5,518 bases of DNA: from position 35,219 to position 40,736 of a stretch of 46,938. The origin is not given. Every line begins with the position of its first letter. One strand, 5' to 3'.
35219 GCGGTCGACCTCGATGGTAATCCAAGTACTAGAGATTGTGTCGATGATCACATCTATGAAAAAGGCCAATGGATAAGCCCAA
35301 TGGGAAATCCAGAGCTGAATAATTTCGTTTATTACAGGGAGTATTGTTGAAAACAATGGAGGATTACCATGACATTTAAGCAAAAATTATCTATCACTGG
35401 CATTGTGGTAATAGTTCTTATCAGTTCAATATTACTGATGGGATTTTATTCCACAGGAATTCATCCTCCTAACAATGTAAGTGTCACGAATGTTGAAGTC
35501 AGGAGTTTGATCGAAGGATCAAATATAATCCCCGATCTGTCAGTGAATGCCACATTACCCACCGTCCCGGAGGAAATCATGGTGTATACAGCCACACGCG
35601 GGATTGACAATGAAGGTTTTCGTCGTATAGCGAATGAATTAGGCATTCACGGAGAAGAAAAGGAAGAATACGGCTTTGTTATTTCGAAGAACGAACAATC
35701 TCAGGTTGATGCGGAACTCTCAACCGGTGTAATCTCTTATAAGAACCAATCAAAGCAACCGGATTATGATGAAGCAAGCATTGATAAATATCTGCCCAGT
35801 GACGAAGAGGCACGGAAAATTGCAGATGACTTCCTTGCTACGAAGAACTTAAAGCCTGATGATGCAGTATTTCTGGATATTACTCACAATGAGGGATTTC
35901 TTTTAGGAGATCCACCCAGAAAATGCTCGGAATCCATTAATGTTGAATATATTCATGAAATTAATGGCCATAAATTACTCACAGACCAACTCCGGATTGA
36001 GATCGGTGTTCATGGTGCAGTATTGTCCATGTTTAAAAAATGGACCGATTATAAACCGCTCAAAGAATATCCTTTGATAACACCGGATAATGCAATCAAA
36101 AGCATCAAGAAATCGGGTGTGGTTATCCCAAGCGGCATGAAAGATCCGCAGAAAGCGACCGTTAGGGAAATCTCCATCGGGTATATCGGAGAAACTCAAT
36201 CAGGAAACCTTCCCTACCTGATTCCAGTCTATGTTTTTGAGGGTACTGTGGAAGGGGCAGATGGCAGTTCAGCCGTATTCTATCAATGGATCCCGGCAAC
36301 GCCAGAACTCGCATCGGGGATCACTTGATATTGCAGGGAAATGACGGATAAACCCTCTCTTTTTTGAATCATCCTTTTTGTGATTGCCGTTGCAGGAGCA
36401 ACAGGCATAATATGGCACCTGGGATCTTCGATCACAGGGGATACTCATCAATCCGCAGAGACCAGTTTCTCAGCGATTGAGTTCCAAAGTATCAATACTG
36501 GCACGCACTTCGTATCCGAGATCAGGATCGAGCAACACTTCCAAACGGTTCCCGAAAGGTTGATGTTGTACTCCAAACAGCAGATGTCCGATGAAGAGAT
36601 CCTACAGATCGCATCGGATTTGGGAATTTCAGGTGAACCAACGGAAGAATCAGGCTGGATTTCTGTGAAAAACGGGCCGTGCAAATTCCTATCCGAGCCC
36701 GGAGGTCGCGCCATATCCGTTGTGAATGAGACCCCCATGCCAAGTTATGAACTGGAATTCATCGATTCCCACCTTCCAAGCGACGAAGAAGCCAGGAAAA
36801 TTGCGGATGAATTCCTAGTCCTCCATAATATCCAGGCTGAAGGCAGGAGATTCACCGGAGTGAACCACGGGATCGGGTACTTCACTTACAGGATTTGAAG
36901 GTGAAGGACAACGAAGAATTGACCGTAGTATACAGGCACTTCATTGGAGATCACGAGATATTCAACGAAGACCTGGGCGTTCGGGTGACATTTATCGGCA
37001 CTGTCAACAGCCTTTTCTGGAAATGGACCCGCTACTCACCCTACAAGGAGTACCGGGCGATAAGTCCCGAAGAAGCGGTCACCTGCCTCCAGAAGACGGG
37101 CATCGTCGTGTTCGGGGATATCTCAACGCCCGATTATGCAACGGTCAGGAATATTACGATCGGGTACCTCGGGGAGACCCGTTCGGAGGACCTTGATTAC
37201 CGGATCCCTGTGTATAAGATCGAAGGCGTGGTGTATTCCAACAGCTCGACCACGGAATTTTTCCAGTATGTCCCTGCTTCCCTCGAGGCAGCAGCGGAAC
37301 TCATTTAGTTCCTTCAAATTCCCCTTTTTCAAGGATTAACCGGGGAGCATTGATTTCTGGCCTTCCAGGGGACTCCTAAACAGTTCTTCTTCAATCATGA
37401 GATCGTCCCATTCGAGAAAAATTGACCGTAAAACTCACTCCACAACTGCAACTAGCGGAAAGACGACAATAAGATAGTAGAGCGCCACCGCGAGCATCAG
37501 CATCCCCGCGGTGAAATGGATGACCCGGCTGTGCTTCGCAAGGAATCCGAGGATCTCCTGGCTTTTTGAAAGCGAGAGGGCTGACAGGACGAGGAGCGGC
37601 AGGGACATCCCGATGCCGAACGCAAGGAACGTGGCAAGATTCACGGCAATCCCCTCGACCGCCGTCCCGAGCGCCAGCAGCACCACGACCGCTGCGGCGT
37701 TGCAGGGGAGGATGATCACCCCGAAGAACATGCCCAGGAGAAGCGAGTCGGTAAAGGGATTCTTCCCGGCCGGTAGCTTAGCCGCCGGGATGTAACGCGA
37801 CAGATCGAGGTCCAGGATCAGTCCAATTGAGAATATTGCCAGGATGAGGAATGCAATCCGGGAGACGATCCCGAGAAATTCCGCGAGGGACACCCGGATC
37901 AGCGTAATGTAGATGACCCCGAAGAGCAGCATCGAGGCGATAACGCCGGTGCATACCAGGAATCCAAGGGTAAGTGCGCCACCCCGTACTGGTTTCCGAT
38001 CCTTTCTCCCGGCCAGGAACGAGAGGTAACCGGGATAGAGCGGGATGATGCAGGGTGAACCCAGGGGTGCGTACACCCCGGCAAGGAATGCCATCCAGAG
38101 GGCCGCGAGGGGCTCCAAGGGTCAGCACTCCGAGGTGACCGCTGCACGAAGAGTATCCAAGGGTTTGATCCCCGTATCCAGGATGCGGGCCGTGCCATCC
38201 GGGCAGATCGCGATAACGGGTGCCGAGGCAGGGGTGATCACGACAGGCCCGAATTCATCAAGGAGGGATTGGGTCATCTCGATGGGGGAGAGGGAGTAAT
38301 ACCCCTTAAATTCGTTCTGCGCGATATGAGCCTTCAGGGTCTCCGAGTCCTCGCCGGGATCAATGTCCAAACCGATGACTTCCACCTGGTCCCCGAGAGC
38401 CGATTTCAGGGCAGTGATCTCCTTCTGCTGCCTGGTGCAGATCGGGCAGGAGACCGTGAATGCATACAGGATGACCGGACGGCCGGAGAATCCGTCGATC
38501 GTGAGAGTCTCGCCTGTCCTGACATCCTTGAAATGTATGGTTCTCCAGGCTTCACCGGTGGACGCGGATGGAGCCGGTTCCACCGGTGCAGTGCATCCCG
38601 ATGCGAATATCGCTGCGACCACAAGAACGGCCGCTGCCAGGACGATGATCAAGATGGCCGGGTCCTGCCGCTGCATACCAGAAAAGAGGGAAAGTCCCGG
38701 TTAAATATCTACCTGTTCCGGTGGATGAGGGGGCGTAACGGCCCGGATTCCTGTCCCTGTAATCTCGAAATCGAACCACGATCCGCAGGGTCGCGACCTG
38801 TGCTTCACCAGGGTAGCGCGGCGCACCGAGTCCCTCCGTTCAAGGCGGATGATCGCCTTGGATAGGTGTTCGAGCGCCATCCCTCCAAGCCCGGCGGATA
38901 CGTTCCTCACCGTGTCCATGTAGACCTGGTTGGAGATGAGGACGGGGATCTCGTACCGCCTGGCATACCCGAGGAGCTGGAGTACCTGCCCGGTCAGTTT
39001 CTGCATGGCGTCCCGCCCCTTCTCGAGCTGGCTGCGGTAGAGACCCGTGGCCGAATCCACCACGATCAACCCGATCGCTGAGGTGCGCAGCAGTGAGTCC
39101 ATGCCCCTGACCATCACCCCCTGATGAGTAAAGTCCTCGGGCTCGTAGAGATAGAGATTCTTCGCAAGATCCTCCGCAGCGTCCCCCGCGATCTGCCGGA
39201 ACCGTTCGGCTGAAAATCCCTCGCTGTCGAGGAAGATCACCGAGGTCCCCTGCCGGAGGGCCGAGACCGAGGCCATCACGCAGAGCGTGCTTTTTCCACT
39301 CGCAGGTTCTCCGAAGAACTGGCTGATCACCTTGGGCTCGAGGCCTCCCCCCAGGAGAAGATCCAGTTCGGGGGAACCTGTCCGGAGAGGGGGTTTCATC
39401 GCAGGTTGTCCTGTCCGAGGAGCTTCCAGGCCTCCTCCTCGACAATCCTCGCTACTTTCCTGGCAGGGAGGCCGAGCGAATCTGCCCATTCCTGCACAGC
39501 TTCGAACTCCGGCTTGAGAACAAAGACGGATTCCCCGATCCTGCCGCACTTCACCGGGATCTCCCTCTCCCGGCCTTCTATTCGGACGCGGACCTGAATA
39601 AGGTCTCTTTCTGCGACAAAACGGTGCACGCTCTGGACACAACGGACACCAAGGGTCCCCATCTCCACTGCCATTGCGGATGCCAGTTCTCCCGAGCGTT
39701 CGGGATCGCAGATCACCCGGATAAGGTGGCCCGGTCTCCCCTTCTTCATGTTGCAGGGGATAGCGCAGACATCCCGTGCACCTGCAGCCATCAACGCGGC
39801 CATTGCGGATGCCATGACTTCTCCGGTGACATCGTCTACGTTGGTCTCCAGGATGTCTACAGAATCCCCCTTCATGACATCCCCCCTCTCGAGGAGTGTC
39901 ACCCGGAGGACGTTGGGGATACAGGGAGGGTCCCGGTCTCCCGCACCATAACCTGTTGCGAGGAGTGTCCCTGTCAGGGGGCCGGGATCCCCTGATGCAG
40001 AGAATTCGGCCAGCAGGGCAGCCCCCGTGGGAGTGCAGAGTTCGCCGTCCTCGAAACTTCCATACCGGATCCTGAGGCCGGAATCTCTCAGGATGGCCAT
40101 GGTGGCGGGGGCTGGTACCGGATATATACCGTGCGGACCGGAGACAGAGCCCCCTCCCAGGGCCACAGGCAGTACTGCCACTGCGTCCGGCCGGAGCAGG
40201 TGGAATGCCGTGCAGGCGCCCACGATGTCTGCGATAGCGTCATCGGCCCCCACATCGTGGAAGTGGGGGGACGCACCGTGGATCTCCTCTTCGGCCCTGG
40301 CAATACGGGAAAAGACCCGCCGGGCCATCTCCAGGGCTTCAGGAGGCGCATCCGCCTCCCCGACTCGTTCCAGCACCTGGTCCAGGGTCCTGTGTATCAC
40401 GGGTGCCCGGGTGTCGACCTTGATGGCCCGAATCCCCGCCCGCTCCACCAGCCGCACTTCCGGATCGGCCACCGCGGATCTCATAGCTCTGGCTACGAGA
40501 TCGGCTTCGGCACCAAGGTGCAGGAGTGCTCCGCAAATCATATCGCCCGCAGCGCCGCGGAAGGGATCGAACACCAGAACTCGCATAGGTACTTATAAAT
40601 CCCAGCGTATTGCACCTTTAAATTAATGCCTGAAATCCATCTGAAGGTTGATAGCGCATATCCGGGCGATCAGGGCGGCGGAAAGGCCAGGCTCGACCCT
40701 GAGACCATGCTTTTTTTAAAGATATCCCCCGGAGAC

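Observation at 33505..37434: Lower-GC, mobility-gene-free island between dapF and ccdA encoding only secreted or membrane-anchored proteins of unknown function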

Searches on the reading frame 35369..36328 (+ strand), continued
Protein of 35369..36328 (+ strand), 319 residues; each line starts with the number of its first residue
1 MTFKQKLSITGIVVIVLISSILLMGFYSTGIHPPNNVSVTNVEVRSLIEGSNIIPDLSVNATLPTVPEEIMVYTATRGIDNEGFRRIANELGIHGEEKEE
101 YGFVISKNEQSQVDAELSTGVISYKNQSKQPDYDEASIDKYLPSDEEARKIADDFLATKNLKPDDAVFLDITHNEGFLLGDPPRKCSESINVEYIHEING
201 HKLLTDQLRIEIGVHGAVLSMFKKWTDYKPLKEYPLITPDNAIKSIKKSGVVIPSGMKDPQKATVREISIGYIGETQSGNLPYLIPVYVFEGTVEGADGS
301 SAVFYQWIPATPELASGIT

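Call 68: search_protein_families(library=pfam, proteins=[L093:11372-11791:-, L093:11792-12583:-, L095:8915-9424:+], max_evalue=0.01)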
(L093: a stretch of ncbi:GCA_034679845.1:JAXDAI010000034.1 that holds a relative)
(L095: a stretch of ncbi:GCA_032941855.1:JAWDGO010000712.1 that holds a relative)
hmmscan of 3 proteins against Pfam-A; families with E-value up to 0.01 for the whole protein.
L093:11372-11791:- (139 aa): 0 families

L093:11792-12583:- (263 aa): 2 families
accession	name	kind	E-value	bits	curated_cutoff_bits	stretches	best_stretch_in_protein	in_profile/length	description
PF16244.11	DUF4901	-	1.2e-08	35.6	27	1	78-175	51-144/148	YcdB, YcdC repeated domain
PF03413.25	PepSY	-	0.00029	21.5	24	0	190-259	2-59/60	Peptidase propeptide and YPEB domain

L095:8915-9424:+ (169 aa): 0 families

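Call 97: search_protein_families(library=padloc, proteins=[window:35369-36328:+], max_evalue=0.01)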
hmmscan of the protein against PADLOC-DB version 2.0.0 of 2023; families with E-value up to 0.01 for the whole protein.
window:35369-36328:+ (319 aa): 0 families

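Call 107: list_cluster_members(proteins=[P0183, P0103, P0069, P0147, P0138, P0088, P0110, P0107, P0152, P0186])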
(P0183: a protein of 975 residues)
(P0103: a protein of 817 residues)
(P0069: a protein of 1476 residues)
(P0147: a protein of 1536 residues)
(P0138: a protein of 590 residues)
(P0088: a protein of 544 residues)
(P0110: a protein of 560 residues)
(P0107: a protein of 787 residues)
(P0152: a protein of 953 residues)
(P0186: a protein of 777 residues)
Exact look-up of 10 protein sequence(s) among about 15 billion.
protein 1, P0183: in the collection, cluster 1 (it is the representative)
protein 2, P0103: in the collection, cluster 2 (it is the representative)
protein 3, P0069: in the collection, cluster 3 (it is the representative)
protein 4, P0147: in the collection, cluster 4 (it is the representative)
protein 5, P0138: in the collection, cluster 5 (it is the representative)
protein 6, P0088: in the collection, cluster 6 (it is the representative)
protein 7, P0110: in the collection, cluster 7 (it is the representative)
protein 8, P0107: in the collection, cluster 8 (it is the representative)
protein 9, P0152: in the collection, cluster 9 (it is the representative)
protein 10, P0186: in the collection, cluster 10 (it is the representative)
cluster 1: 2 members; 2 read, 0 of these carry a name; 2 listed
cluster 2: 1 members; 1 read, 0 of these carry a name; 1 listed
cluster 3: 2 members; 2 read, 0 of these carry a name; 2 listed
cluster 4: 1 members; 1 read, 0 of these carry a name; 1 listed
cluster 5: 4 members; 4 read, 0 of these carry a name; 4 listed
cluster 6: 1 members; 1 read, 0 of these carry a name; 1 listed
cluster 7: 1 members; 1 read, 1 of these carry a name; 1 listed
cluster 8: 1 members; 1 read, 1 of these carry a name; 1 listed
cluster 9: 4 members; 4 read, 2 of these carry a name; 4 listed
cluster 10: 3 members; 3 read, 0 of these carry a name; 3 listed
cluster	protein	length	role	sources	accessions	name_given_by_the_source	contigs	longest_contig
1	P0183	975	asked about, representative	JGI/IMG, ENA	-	-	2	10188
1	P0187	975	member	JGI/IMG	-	-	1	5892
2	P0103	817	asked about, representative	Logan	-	-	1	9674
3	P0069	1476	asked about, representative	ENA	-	-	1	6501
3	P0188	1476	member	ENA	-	-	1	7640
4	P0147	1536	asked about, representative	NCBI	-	-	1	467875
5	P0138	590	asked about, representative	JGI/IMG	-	-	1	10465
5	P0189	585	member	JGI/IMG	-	-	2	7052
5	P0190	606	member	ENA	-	-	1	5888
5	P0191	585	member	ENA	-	-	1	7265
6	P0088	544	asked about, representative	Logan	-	-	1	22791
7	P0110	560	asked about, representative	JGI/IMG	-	hypothetical protein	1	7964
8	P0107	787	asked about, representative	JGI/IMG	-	hypothetical protein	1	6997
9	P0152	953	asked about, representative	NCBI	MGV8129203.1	MAG: beta-propeller fold lactonase family protein [Methanolinea sp.]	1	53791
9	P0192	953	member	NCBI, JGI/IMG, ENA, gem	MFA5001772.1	MAG: beta-propeller fold lactonase family protein [Methanolinea sp.] | YVTN family beta-propeller protein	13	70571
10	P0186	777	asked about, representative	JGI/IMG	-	-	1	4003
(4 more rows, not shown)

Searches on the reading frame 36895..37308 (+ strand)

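Call 3: search_protein_families(library=pfam, proteins=[window:36895-37308:+], max_evalue=0.1)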
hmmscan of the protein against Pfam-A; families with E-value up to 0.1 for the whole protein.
window:36895-37308:+ (137 aa): 1 family
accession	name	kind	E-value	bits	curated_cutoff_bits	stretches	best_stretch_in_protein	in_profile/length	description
PF01775.22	Ribosomal_L18A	-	0.076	13.7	22.9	0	50-63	23-36/59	Ribosomal proteins 50S-L18Ae/60S-L20/60S-L18A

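Call 4: search_protein_families(library=ncbifam, proteins=[window:36895-37308:+], max_evalue=0.1)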
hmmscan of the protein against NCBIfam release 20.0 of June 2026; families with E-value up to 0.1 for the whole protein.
window:36895-37308:+ (137 aa): 0 families

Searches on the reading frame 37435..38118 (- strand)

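Call 3: search_protein_families(library=pfam, proteins=[window:37435-38118:-], max_evalue=0.1)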
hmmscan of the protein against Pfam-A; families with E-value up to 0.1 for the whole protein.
window:37435-38118:- (227 aa): 1 family
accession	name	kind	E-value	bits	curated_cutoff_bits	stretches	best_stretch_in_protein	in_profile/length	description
PF02683.22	DsbD_TM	-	1.4e-06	28.2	27.1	1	7-216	5-215/219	Cytochrome C biogenesis protein transmembrane domain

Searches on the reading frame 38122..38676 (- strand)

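Call 3: search_protein_families(library=pfam, proteins=[window:38122-38676:-], max_evalue=0.1)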
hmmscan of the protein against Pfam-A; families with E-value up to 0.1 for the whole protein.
window:38122-38676:- (184 aa): 6 families
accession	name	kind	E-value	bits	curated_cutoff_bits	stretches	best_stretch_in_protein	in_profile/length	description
PF00578.27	AhpC-TSA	-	3e-06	27.6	26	1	54-120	14-79/124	AhpC/TSA family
PF13905.12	Thioredoxin_8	-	4.3e-05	24.2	27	1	65-128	1-62/94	Thioredoxin-like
PF08534.16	Redoxin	-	6.5e-05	23.2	26.6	1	51-120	13-83/148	Redoxin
PF02630.20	SCO1-SenC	-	0.0015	18.9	22.8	1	54-119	10-80/134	SCO1/SenC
PF13098.12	Thioredoxin_2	-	0.0032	18.2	27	1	65-146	5-74/104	Thioredoxin-like domain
PF18967.5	PycTM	-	0.089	13.6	27.2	0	5-53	7-54/107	Pycsar effector protein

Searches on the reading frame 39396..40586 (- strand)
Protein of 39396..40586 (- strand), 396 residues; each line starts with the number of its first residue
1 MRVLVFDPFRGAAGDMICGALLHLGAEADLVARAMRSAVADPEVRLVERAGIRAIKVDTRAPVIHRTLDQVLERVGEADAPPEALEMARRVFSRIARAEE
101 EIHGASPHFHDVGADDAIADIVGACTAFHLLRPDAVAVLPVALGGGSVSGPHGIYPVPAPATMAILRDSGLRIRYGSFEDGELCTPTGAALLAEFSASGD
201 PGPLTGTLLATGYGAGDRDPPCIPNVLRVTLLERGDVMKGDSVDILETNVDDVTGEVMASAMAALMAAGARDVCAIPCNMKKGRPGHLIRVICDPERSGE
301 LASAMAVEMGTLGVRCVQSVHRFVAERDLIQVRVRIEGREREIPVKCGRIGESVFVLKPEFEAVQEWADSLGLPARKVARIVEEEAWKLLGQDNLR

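Call 35: find_related_loci(query=window:39396-40586:-, collection=genome_contigs, flank=10000)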
Query window:39396-40586:- (396 aa) in genome_contigs; peptide patterns used: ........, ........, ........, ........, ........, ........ (x = any residue, [..] = any of these).
267 stretches matched a pattern; 106 encode a relative of the query (tblastn E <= 1e-3); the best 80 are kept; 80 distinct loci.
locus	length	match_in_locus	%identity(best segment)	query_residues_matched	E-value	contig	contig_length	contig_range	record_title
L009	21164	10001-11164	65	1-388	1e-158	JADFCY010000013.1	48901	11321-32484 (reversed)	MAG: Methanolinea sp. isolate QR_Bin.1 NODE_13_length_48901_cov_60.4462, whole genome shotgun sequence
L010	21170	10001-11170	66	1-390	1e-152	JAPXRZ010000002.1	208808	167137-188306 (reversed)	MAG: Methanolinea sp. isolate binned_ad_9.15 NODE_23_length_208808_cov_5.625845, whole genome shotgun sequence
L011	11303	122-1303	58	1-394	2e-140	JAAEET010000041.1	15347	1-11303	MAG: Methanomicrobiales archaeon isolate MM4 6_8bin1_33scaffold_13423, whole genome shotgun sequence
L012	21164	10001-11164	56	1-390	8e-135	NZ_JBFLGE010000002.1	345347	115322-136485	MAG: Methanospirillum sp. isolate SJF001 Contig_Cc_123, whole genome shotgun sequence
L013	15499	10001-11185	53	1-396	2e-127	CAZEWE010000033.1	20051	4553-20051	MAG TPA_asm: uncultured Methanospirillum sp. isolate SRP239243_co2_186 genome assembly, contig: NODE_4291_length_20051_c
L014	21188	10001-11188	56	1-390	9e-126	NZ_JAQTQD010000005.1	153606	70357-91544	MAG: Methanoregula sp. isolate STB_131 NODE_243_length_153606_cov_5.615420_Sandtown_B, whole genome shotgun sequence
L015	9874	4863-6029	52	1-390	1e-124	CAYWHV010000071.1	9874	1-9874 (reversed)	MAG TPA_asm: uncultured Methanospirillum sp. isolate SRP263991_co6_183 genome assembly, contig: NODE_8706_length_9874_co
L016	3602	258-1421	53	1-390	5e-125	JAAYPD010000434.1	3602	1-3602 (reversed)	MAG: Methanomicrobiales archaeon isolate AS22ysBPME_16 229942_AS22, whole genome shotgun sequence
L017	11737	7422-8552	54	1-378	6e-119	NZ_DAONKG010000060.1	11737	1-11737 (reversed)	MAG: Methanospirillum sp. isolate AMR_MDS_3719 NODE_4444_length_11737_cov_4.275895, whole genome shotgun sequence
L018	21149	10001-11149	54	1-383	3e-116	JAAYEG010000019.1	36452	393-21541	MAG: Methanospirillum sp. isolate AS06rmzACSIP_74 175413_AS06, whole genome shotgun sequence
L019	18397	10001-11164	51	1-388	1e-116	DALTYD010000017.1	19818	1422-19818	MAG TPA_asm: Methanocorpusculum sp. isolate HAC018.5 NODE_1679_length_19818_cov_7.58098, whole genome shotgun sequence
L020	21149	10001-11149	53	1-384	5e-114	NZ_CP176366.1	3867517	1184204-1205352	Methanospirillum stamsii strain Pt1 chromosome, complete genome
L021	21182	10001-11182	49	1-393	7e-112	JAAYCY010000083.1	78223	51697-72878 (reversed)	MAG: Methanomicrobiales archaeon isolate AS06rmzACSIP_503 672970_AS06, whole genome shotgun sequence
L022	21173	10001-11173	51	1-392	1e-116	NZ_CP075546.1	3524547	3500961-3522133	Methanospirillum purgamenti strain J.3.6.1-F.2.7.3 chromosome, complete genome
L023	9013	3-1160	52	9-394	5e-114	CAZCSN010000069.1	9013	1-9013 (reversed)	MAG TPA_asm: uncultured Methanospirillum sp. isolate SRP167436_co1_350 genome assembly, contig: NODE_13002_length_9013_c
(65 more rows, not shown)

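Call 68: search_protein_families(library=pfam, proteins=[L010:13147-13665:+], max_evalue=0.01)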
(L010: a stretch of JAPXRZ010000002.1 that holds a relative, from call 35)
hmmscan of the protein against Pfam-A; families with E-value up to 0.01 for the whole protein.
L010:13147-13665:+ (172 aa): 4 families
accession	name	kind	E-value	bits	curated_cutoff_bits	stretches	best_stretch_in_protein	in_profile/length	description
PF12682.12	Flavodoxin_4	-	1.9e-16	60.4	24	1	13-132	2-126/155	Flavodoxin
PF03358.20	FMN_red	-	6.4e-06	26.3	24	1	21-135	13-133/152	NADPH-dependent FMN reductase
PF12724.12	Flavodoxin_5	-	9.7e-06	26.4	27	0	14-40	1-29/145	Flavodoxin domain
PF12641.12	Flavodoxin_3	-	0.00015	22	27.5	0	14-36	1-23/160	Flavodoxin domain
